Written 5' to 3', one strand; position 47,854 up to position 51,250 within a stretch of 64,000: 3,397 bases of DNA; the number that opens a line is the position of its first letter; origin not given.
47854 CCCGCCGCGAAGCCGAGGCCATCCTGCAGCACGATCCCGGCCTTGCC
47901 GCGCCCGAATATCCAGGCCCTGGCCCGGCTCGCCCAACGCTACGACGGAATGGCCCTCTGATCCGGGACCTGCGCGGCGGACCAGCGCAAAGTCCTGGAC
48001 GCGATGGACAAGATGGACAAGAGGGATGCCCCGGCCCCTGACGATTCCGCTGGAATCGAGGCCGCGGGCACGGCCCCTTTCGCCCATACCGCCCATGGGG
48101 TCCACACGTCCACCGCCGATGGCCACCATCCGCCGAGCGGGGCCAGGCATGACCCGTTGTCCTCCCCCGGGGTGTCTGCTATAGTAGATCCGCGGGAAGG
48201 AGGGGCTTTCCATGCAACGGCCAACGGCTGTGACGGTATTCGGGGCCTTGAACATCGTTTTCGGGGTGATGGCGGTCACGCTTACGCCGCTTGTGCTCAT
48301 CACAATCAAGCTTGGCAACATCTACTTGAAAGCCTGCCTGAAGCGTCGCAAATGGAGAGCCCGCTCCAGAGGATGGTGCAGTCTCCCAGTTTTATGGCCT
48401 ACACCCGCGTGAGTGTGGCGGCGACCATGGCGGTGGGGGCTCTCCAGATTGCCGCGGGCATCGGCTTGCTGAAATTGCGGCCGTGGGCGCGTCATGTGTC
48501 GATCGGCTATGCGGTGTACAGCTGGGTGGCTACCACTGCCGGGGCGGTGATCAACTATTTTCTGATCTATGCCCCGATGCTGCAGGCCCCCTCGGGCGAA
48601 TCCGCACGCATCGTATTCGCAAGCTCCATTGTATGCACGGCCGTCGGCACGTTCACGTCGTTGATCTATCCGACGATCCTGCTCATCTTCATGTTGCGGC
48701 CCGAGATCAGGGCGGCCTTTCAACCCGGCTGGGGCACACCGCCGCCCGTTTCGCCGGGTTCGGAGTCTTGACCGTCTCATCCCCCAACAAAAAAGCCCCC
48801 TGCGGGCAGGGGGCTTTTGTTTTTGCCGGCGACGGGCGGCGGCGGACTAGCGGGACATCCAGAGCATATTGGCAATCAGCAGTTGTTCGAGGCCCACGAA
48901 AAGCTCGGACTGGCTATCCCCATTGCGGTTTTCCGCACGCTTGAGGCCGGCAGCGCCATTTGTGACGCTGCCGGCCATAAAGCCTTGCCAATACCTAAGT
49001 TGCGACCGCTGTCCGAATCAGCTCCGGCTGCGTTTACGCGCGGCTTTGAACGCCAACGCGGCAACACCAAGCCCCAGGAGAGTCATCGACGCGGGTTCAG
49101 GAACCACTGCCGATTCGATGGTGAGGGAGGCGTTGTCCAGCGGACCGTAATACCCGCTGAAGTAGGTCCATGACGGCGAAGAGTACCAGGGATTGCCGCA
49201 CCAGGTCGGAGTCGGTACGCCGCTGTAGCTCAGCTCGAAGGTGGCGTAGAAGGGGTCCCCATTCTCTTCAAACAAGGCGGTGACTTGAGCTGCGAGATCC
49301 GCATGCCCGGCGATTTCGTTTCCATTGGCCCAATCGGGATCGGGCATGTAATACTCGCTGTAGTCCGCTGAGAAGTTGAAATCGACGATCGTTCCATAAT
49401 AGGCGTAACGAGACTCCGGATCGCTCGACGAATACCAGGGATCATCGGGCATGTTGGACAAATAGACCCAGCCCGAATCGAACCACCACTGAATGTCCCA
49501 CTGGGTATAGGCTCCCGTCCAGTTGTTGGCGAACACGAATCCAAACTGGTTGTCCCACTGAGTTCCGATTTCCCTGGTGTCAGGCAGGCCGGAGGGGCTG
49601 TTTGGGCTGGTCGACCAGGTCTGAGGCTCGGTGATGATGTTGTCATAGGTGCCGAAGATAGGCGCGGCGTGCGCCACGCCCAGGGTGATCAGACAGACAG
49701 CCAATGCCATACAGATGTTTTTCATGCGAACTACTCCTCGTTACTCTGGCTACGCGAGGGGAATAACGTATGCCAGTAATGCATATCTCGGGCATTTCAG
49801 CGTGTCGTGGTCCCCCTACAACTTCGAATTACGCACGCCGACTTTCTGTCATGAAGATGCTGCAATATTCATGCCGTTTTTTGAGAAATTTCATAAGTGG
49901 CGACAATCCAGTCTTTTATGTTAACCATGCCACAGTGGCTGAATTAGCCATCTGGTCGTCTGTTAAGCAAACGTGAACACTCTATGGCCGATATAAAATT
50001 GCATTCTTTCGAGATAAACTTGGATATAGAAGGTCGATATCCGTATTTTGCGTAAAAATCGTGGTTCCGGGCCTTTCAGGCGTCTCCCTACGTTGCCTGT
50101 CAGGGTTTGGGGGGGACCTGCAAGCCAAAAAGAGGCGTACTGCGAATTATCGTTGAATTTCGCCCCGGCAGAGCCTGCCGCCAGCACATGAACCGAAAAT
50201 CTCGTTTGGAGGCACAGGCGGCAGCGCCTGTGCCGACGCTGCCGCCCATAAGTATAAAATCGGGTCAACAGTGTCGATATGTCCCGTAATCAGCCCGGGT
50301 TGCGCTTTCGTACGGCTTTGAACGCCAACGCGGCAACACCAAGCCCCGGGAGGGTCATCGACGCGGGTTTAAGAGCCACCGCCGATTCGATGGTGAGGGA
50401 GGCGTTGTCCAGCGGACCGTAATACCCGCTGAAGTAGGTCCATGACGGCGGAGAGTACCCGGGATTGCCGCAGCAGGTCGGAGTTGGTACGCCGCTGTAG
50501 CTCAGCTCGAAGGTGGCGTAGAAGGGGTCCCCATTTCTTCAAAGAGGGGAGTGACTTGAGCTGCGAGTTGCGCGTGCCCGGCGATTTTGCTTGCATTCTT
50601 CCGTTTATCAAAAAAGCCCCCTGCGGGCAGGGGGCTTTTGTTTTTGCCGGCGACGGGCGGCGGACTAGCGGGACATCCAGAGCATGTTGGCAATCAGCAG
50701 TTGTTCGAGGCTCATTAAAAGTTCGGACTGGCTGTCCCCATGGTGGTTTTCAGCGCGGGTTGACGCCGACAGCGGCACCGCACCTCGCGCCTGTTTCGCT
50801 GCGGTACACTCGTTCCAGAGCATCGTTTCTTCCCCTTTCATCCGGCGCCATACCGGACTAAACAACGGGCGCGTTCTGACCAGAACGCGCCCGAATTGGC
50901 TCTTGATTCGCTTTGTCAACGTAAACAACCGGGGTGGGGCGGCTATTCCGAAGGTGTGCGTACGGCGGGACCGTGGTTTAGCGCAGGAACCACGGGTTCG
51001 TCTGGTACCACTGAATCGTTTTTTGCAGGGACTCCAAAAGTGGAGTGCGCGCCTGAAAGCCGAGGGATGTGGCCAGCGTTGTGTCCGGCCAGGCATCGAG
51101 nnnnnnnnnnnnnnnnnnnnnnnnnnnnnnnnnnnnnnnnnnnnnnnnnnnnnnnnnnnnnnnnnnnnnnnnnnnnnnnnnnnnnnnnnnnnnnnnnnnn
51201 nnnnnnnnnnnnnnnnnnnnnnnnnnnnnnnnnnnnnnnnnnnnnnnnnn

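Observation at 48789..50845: Decayed tandem array of PEP-CTERM cassettes with a twice-conserved small-ORF plus terminator module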

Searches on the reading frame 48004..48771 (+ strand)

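Call 10: search_protein_families(library=pfam, proteins=[window:48004-48771:+], max_evalue=1)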
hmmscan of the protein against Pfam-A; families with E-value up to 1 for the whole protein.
window:48004-48771:+ (255 aa): 2 families
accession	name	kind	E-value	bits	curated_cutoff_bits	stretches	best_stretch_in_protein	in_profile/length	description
PF23636.1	DUF7144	-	0.0029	18.2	27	1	140-178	48-86/115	Domain of unknown function (DUF7144)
PF16550.10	RPN13_C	-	0.17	12.5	39.3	1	99-132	35-69/112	UCH-binding domain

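Call 11: search_protein_families(library=ncbifam, proteins=[window:48004-48771:+], max_evalue=1)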
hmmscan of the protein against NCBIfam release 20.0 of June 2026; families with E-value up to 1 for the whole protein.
window:48004-48771:+ (255 aa): 0 families

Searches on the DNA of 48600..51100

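Call 8: search_rna_families(source=window, start=48600, end=51100, threshold=evalue, max_evalue=10)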
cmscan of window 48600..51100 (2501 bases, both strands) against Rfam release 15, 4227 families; matches with E-value up to 10: 23.
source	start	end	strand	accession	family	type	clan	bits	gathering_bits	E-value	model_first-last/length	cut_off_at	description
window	50539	50647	+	RF01772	rnk_pseudo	Cis-reg; leader;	-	26.1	55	0.13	1-108/108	no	Pseudomonas rnk leader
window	50208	50235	+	RF03917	mir-4449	Gene; miRNA;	-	23.1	71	1.3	20-47/69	no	mir-4449 microRNA precursor family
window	48678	48823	+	RF01859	Phe_leader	Cis-reg; leader;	-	22.7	55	0.93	1-125/125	no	Phenylalanine leader peptide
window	50605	50640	-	RF02075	STnc230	Gene; sRNA;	-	22.7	50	2.9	46-80/83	no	Enterobacterial sRNA STnc230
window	48758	48830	+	RF00519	suhB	Gene; sRNA;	CL00108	22.5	41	0.11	1-77/77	no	Makes More Granules Regulator RNA (mmgR)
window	48786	48877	-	RF01859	Phe_leader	Cis-reg; leader;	-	21.8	55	1.5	1-125/125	no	Phenylalanine leader peptide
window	50607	50695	-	RF01859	Phe_leader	Cis-reg; leader;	-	21.5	55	1.8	1-125/125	no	Phenylalanine leader peptide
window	48790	48818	-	RF02075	STnc230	Gene; sRNA;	-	21.5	50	5.1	47-75/83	no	Enterobacterial sRNA STnc230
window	48737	48826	+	RF01772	rnk_pseudo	Cis-reg; leader;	-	20.1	55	2.7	1-108/108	no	Pseudomonas rnk leader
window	48788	48816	-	RF02398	sau-6072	Gene; sRNA;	-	19.8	50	0.89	1-53/53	no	Staphylococcus sRNA sau-6072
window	48766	48821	+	RF02398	sau-6072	Gene; sRNA;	-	19.8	50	0.92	1-53/53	no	Staphylococcus sRNA sau-6072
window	48790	48826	+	RF00489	ctRNA_p42d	Gene; antisense;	-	18.6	50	1.3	1-46/46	no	ctRNA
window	50611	50647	+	RF00489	ctRNA_p42d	Gene; antisense;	-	18.6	50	1.3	1-46/46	no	ctRNA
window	48742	48816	+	RF02236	asX2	Gene; sRNA;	-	18.6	70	1.7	1-87/87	no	Xanthomonas sRNA asX2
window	48786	48899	-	RF00506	Thr_leader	Cis-reg; leader;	-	18.4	55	2.9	1-118/118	no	Threonine operon leader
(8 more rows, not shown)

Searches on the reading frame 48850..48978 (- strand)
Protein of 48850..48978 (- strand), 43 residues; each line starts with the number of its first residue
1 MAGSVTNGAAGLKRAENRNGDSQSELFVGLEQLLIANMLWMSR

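Call 10: search_protein_families(library=pfam, proteins=[window:48850-48978:-], max_evalue=1)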
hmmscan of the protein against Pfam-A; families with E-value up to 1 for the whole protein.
seq(43 aa): 0 families

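Call 11: search_protein_families(library=ncbifam, proteins=[window:48850-48978:-], max_evalue=1)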
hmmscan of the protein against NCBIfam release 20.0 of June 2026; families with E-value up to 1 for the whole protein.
seq(43 aa): 0 families

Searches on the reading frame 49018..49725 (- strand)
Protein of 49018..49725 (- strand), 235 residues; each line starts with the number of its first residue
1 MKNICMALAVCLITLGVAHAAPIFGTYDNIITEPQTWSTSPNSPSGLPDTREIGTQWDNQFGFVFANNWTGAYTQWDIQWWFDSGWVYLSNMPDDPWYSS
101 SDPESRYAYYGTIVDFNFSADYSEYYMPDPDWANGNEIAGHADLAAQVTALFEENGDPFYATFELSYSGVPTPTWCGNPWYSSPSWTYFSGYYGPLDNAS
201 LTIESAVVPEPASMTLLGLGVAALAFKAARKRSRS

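Call 10: search_protein_families(library=pfam, proteins=[window:49018-49725:-], max_evalue=1)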
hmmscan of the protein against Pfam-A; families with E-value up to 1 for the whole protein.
window:49018-49725:- (235 aa): 1 family
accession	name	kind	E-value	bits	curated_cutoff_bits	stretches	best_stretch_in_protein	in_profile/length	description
PF07589.16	PEP-CTERM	-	2.7e-06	27.7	20.7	1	208-231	2-24/24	PEP-CTERM motif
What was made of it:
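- Checked: Intact PEP-CTERM gene: 49018-49725, matching PF07589 at 27.7 bits (call 10).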

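Call 11: search_protein_families(library=ncbifam, proteins=[window:49018-49725:-], max_evalue=1)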
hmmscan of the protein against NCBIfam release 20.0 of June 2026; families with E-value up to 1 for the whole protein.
window:49018-49725:- (235 aa): 11 families
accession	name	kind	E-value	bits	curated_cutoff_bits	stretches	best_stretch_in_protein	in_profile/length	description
NF038125.1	PEP_CTERM_THxN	subfamily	2.4e-05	24.1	85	1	200-231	214-246/246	THxN family PEP-CTERM protein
NF041538.1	PEP_EDSA_1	subfamily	4.3e-05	23.3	100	1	199-231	276-307/307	EDSAP-1 family PEP-CTERM protein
NF033554.9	floc_PepA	equivalog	0.00025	20.9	80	1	142-231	185-260/261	flocculation-associated PEP-CTERM protein PepA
NF038120.1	PEP_CTERM_QFxxD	subfamily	0.00051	20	80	1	203-230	188-213/215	NF038120 family PEP-CTERM protein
NF038126.1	PEP_CTERM_FxDxF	subfamily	0.0016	18.7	50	1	202-231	136-165/165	FxDxF family PEP-CTERM protein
NF038129.1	PEP_NF038129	equivalog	0.0025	17.7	65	1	205-230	168-193/194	NF038129 family PEP-CTERM protein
NF038118.1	PEP_CTERM_CCXG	equivalog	0.0066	16.1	90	1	203-230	171-198/199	CCXG family PEP-CTERM protein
NF038124.1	PEP_CTERM_TLD_A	exception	0.0087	15.7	100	1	206-232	209-235/235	PEP_CTERM-anchored TLD domain-containing protein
TIGR02595.1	PEP_CTERM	domain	0.012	16.4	16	1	208-232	1-23/24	PEP-CTERM sorting domain-containing protein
TIGR03370.1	VPLPA-CTERM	domain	0.021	14.8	25.35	1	208-232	1-25/25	VPLPA-CTERM sorting domain-containing protein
NF038119.1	PEP_CTERM_MHFG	equivalog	0.062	13.6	100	1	203-232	231-260/260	MHFG family PEP-CTERM protein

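Call 12: find_encoding_contigs(protein=window:49018-49725:-, flank=10000, max_places=10)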
Protein window:49018-49725:- (235 aa): 3 contigs read that carry it; 3 places shown.
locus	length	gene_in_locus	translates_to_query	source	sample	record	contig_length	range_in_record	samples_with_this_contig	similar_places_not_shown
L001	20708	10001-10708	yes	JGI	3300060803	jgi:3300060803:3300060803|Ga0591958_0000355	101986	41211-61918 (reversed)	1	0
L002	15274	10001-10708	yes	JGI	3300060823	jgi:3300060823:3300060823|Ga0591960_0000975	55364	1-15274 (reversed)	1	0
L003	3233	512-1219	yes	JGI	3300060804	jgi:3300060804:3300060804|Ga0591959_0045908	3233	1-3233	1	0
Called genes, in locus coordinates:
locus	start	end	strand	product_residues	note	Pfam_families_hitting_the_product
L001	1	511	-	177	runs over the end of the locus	PF00227:Proteasome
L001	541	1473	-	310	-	PF02899:Phage_int_SAM_1, PF13495:Phage_int_SAM_4 (faint), PF02899:Phage_int_SAM_1, PF00589:Phage_integrase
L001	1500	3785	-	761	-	PF01751:Toprim, PF01131:Topoisom_bac, PF01396:Zn_ribbon_Top1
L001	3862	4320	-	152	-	PF04361:DUF494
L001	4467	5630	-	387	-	PF20706:GT4-conflict, PF00534:Glycos_transf_1, PF13692:Glyco_trans_1_4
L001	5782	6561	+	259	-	PF00483:NTP_transferase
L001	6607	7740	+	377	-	PF01370:Epimerase, PF02719:Polysacc_synt_2, PF16363:GDP_Man_Dehyd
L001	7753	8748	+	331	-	PF01073:3Beta_HSD (faint), PF01370:Epimerase, PF04321:RmlD_sub_bind, PF16363:GDP_Man_Dehyd, PF02719:Polysacc_synt_2 (weak)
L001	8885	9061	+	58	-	-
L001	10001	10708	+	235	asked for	PF07589:PEP_exosort_dom (weak)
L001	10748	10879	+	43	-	-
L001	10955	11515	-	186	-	-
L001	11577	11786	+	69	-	-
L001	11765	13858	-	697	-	PF17191:RecG_wedge, PF00270:DEAD, PF04851:ResIII, PF13604:AAA_30 (faint), PF00271:Helicase_C, PF19833:RecG_dom3_C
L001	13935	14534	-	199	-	-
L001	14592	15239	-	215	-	-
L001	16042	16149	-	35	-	-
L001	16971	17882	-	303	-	PF00884:Sulfatase, PF01663:Phosphodiest, PF01676:Metalloenzyme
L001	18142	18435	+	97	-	-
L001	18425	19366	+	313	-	PF01297:ZnuA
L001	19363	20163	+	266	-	PF00005:ABC_tran, PF02463:SMC_N (weak), PF13304:AAA_21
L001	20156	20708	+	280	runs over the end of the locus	PF00950:ABC-3, PF01032:FecCD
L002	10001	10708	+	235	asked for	PF07589:PEP_exosort_dom (weak)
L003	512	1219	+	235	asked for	PF07589:PEP_exosort_dom (weak)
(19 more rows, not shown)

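Call 62: search_protein_families(library=pfam, proteins=[L001:13935-14534:-, L001:14592-15239:-], max_evalue=1)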
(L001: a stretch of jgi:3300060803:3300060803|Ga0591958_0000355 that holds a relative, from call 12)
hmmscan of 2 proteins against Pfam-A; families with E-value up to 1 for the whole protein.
L001:13935-14534:- (199 aa): 1 family
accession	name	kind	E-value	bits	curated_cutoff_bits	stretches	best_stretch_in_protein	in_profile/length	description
PF11736.14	DUF3299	-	0.087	13.4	22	1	127-180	64-118/139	Protein of unknown function (DUF3299)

L001:14592-15239:- (215 aa): 0 families
